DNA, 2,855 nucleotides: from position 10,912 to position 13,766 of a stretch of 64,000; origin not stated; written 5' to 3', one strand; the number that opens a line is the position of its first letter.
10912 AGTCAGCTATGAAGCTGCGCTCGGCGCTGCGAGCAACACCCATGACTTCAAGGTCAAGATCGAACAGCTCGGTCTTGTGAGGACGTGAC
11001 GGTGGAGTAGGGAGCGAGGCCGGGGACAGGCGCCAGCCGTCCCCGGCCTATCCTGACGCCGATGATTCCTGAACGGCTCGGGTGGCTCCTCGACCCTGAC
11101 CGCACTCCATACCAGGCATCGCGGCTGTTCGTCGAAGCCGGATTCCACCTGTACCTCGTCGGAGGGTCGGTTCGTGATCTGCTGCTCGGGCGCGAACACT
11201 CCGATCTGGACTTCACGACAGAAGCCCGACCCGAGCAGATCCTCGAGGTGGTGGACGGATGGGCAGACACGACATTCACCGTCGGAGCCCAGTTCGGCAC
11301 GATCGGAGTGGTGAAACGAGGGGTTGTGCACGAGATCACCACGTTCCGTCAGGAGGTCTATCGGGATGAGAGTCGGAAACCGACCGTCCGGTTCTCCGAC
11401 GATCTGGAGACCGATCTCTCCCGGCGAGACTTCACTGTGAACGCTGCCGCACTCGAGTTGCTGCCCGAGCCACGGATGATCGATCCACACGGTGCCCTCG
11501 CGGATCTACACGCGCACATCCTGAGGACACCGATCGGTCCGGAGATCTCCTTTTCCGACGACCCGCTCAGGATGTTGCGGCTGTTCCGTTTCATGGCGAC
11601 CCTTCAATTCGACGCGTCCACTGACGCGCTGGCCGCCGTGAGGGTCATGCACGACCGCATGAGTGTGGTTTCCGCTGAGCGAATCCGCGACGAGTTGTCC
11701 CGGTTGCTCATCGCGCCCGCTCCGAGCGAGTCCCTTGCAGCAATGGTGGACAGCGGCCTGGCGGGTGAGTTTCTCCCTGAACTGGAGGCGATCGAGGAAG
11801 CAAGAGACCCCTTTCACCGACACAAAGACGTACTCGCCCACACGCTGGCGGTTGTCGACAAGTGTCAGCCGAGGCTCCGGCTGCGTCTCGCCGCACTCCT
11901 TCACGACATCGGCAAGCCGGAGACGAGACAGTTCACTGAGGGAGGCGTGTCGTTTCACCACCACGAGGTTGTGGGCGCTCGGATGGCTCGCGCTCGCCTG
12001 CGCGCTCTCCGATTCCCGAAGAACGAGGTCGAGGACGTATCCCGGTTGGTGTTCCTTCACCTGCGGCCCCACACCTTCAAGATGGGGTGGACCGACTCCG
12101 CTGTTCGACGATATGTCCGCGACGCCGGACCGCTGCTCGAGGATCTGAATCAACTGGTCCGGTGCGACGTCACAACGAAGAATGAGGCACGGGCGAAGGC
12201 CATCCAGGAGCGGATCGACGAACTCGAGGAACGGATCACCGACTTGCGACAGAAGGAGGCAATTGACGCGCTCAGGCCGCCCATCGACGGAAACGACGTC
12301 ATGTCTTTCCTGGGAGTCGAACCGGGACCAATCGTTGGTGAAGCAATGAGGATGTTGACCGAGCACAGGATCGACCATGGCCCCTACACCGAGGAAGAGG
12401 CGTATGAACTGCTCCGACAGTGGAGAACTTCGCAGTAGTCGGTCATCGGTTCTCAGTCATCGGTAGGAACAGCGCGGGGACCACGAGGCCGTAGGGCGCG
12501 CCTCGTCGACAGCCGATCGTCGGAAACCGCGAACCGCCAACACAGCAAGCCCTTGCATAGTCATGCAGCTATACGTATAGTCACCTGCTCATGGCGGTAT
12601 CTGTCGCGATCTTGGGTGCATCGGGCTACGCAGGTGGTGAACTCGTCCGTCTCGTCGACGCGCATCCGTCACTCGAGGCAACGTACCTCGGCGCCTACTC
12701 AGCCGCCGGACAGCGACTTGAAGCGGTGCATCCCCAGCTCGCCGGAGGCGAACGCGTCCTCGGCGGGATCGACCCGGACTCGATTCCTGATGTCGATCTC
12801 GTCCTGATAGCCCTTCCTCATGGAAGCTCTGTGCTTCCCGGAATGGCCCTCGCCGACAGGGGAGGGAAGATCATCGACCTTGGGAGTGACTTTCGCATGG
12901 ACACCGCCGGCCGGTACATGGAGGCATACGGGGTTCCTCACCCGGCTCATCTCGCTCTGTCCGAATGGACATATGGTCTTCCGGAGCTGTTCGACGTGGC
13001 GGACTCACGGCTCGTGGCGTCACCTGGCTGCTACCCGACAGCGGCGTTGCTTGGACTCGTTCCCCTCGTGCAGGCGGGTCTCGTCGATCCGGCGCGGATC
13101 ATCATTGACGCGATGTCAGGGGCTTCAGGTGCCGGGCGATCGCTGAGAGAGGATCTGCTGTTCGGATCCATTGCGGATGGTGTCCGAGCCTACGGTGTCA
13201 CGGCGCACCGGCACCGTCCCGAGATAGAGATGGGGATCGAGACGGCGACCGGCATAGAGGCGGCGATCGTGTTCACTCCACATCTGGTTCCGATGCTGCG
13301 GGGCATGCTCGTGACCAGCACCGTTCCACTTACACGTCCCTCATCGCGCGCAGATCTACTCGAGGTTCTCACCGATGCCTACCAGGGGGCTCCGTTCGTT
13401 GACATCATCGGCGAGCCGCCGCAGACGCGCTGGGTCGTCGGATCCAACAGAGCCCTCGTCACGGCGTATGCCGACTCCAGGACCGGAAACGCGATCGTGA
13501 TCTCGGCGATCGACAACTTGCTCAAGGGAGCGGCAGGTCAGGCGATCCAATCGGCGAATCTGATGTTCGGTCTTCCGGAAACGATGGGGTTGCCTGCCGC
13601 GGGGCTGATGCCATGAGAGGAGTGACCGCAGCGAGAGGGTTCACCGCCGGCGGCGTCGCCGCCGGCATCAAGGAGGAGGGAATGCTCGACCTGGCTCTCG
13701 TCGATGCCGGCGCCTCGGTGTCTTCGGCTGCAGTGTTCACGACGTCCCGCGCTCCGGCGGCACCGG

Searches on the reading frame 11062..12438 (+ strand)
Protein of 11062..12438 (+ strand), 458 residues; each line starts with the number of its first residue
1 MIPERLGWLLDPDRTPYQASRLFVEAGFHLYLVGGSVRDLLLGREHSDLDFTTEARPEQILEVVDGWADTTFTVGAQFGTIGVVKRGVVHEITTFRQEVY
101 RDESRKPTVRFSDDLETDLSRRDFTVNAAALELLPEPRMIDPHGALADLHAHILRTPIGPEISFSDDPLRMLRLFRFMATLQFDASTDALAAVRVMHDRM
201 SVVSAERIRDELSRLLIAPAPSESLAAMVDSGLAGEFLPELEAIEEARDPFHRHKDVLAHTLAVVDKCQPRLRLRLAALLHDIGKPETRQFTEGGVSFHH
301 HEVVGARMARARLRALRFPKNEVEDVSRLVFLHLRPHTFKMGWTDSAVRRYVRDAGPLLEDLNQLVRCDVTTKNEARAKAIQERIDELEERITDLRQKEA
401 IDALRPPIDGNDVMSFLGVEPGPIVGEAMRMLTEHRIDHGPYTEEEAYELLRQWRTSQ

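Call 85: search_protein_families(library=pfam, proteins=[window:11062-12438:+])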
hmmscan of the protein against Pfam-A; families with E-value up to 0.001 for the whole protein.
window:11062-12438:+ (458 aa): 4 families
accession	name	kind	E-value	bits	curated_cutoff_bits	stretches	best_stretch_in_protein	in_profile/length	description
PF01743.26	PolyA_pol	-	1.5e-30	106.6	23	1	30-155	1-126/126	Poly A polymerase head domain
PF12627.12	PolyA_pol_RNAbd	-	2.2e-12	47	22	1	184-243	3-62/64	Probable RNA and SrmB- binding site of polymerase A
PF01966.28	HD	-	5e-12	46.6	22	1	270-340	17-92/116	HD domain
PF13735.12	tRNA_NucTran2_2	-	8.2e-05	23.1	27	1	309-447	24-144/149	tRNA nucleotidyltransferase domain 2 putative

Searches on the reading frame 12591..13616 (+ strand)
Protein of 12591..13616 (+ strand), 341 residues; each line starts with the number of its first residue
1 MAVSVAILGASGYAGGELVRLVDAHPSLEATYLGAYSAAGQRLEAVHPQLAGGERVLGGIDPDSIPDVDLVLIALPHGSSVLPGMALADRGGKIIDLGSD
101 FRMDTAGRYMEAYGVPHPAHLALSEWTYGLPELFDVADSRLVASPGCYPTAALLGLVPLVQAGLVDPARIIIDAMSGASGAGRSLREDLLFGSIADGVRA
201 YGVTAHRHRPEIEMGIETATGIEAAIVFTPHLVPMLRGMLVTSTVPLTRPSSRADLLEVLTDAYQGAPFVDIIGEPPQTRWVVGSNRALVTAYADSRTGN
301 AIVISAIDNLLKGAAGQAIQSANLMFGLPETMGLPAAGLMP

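Call 85: search_protein_families(library=pfam, proteins=[window:12591-13616:+])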
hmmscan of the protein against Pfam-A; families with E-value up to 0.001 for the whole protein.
window:12591-13616:+ (341 aa): 3 families
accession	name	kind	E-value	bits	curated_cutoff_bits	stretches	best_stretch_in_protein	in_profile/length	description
PF22698.1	Semialdhyde_dhC_1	-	7e-53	179.3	27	1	147-309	1-165/165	Semialdehyde dehydrogenase, dimerisation domain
PF01118.30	Semialdhyde_dh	-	1.3e-23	84.1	26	1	5-134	2-114/121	Semialdehyde dehydrogenase, NAD binding domain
PF02774.23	Semialdhyde_dhC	-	7.1e-18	65.8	26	1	156-312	1-184/184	Semialdehyde dehydrogenase, dimerisation domain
